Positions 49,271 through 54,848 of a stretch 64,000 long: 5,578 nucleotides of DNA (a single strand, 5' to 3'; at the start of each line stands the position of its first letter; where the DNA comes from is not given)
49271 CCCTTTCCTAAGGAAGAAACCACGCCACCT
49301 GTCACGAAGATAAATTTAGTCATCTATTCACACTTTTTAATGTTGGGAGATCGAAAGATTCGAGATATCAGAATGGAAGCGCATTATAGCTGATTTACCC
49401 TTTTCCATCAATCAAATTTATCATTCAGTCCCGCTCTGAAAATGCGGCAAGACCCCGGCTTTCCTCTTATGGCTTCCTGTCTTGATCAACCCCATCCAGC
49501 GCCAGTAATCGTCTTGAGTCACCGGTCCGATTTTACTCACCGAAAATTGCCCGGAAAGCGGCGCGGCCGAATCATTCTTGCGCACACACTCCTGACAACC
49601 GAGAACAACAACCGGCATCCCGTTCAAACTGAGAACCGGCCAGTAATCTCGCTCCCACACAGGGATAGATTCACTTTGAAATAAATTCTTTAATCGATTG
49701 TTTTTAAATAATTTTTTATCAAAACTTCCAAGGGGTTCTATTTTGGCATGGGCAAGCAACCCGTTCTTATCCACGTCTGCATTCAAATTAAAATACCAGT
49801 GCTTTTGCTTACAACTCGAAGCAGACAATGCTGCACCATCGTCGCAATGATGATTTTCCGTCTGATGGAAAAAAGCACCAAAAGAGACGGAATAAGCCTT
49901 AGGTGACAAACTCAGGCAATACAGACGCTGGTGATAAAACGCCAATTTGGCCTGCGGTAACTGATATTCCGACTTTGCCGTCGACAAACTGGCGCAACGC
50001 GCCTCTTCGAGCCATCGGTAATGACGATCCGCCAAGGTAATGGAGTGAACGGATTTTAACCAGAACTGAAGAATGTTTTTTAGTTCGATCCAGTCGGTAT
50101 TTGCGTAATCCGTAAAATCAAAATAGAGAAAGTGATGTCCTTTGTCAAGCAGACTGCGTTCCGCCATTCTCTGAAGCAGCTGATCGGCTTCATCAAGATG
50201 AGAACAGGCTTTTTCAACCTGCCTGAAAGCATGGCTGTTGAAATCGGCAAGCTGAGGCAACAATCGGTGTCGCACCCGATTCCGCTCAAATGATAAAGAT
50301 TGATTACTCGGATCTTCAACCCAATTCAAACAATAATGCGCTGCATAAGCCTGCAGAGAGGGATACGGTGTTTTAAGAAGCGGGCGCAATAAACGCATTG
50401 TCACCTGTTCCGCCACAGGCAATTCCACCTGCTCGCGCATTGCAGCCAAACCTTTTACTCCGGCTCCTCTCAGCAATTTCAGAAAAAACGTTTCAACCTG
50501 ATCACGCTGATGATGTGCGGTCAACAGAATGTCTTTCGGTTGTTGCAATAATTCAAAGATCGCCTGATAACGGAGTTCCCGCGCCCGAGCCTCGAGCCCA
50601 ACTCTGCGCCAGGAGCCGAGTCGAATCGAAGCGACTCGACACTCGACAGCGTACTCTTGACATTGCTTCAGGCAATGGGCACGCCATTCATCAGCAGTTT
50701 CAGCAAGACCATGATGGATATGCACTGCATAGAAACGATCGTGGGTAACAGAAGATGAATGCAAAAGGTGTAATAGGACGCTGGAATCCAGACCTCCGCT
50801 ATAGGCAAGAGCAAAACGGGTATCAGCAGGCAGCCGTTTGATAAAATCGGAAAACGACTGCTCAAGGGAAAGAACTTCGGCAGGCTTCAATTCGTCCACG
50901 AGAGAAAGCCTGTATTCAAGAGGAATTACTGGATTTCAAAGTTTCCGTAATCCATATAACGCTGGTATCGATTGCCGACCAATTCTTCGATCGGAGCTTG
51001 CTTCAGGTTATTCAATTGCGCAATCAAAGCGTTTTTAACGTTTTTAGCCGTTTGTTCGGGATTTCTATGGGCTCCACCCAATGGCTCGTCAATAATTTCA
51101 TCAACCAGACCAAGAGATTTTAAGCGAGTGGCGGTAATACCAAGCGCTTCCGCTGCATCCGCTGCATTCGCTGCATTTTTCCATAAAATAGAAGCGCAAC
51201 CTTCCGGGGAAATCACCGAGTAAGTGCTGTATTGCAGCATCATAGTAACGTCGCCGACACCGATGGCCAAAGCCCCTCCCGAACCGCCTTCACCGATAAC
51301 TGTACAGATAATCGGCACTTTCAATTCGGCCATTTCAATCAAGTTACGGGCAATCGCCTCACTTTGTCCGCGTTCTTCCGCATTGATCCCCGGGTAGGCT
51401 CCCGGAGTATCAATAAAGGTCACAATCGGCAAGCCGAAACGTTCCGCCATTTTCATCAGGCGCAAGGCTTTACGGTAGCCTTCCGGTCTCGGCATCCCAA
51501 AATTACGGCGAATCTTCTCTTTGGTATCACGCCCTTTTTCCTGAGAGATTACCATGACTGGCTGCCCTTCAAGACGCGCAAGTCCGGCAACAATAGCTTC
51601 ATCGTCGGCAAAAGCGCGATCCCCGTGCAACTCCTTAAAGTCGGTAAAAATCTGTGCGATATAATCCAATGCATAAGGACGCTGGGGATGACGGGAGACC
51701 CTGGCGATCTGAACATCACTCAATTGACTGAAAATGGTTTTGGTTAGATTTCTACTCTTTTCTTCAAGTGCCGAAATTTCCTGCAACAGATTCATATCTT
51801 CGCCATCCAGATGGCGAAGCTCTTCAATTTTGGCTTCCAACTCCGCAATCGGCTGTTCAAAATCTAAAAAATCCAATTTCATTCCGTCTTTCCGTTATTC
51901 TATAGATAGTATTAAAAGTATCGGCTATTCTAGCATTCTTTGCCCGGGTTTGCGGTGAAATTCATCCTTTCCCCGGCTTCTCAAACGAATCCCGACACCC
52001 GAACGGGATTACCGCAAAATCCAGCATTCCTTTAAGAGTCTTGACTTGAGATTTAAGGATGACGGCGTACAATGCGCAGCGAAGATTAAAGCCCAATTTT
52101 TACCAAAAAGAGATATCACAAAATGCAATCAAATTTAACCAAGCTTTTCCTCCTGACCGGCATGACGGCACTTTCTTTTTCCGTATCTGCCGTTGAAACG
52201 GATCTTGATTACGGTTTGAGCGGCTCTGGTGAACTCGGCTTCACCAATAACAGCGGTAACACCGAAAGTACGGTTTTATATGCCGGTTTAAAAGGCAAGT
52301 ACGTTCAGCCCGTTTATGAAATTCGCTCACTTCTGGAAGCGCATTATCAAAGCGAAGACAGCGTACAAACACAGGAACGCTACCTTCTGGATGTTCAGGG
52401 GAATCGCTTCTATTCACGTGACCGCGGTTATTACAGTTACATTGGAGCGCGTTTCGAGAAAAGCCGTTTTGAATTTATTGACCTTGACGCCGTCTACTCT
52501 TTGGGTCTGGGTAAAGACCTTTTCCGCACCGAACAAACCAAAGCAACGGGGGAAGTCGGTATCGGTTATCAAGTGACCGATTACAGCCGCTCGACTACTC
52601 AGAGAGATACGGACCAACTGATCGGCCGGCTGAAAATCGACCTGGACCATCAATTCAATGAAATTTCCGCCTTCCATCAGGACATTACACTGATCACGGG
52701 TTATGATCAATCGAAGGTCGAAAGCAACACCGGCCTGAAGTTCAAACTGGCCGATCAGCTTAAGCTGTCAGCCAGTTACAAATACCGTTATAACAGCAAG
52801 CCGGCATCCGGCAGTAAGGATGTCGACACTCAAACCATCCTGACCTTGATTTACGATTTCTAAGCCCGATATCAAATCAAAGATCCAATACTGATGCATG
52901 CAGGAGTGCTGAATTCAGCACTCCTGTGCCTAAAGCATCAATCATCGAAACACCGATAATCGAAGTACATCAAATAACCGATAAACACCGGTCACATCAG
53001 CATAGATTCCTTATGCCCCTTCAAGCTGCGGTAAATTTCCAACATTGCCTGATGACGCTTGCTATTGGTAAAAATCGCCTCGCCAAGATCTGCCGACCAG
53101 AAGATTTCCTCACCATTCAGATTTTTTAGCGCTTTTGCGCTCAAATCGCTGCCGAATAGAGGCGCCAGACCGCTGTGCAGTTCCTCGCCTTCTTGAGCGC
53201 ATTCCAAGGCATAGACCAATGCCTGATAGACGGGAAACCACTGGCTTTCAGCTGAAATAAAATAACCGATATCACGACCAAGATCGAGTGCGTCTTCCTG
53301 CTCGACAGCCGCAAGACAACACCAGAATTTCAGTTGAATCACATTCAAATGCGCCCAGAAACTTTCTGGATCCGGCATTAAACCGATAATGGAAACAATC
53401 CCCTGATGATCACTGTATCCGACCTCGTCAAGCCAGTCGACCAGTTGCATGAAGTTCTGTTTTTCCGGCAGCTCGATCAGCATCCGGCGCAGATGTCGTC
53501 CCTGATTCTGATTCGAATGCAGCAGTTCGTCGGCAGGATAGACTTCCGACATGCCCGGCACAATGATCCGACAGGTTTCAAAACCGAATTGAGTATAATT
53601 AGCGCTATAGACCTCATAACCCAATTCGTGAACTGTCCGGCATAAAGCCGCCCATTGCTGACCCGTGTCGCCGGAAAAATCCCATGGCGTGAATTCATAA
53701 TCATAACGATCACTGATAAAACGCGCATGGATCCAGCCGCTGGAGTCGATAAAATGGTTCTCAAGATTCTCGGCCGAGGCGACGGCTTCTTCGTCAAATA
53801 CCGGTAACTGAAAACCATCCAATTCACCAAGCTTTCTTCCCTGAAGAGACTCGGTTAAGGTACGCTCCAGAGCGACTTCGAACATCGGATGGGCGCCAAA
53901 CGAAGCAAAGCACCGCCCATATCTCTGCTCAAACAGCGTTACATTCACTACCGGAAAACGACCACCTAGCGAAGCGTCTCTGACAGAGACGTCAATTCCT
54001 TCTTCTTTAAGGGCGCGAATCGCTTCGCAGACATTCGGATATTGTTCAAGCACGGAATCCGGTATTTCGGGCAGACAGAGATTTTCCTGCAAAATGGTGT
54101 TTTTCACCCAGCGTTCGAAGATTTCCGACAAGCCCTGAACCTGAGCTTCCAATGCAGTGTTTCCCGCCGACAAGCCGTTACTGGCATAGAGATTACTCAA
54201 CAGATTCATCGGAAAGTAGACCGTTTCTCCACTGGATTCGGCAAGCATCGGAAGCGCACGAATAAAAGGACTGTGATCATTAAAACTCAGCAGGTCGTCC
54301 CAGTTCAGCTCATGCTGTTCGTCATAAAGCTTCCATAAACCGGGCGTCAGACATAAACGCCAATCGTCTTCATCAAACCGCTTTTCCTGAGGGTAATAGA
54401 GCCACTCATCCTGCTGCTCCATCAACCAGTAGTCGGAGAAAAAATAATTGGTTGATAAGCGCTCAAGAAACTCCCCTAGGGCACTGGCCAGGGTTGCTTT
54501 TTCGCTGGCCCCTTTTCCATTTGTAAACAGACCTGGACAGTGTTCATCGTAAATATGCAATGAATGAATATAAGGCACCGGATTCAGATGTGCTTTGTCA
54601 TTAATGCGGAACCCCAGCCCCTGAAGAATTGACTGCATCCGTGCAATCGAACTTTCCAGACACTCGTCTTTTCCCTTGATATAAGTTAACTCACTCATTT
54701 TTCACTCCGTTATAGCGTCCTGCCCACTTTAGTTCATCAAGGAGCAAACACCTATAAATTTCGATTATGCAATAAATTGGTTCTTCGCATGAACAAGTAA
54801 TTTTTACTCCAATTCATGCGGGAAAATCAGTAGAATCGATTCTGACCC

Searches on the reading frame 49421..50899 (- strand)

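Call 29: search_protein_families(library=pfam, proteins=[window:49421-50899:-])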
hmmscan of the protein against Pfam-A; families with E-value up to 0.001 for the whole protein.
window:49421-50899:- (492 aa): 2 families
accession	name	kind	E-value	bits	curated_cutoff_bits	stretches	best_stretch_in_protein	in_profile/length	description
PF01171.26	ATP_bind_3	-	6.1e-50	169.9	27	1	29-212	2-182/182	PP-loop family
PF11734.13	TilS_C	-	1.9e-06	27.6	22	1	400-435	20-55/74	TilS substrate C-terminal domain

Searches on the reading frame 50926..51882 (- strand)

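Call 29: search_protein_families(library=pfam, proteins=[window:50926-51882:-])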
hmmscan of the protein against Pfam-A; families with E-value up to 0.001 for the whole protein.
window:50926-51882:- (318 aa): 2 families
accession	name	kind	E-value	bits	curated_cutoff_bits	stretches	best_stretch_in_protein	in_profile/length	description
PF03255.19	ACCA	-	7.8e-150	498.7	23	1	5-313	1-310/310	Acetyl co-enzyme A carboxylase carboxyltransferase-like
PF01039.27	Carboxyl_trans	-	3.8e-22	79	22.3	1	62-288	247-477/493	Carboxyl transferase domain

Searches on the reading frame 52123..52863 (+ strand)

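Call 29: search_protein_families(library=pfam, proteins=[window:52123-52863:+])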
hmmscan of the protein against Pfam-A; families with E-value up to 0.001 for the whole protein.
window:52123-52863:+ (246 aa): 1 family
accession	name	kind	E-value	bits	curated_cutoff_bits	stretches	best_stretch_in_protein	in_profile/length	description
PF04338.18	DUF481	-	2.7e-43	148.9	21.1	1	37-246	2-210/210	Protein of unknown function, DUF481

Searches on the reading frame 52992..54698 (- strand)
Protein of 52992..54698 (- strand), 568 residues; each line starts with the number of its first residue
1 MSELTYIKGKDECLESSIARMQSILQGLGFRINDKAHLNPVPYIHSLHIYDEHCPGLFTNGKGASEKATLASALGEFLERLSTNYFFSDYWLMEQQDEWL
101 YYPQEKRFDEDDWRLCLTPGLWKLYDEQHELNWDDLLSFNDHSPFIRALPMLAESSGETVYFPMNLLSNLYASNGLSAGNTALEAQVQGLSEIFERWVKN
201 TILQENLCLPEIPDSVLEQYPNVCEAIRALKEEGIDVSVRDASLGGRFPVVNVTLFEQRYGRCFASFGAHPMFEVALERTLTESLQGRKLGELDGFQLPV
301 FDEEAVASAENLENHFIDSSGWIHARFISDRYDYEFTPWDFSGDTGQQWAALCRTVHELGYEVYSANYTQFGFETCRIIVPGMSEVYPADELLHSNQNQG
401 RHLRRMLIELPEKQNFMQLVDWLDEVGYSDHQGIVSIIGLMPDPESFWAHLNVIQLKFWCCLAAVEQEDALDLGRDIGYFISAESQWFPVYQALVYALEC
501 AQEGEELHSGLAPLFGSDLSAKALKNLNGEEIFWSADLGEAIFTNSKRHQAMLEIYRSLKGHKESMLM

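Call 29: search_protein_families(library=pfam, proteins=[window:52992-54698:-])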
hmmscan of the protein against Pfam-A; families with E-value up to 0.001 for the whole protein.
window:52992-54698:- (568 aa): 2 families
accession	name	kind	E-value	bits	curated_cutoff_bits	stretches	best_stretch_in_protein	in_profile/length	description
PF02624.21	YcaO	-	3.9e-62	210.9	25.7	1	60-384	1-325/325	YcaO cyclodehydratase, ATP-ad Mg2+-binding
PF18381.7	YcaO_C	-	4.4e-26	92.3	26.1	1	400-564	1-171/172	YcaO cyclodehydratase C-terminal domain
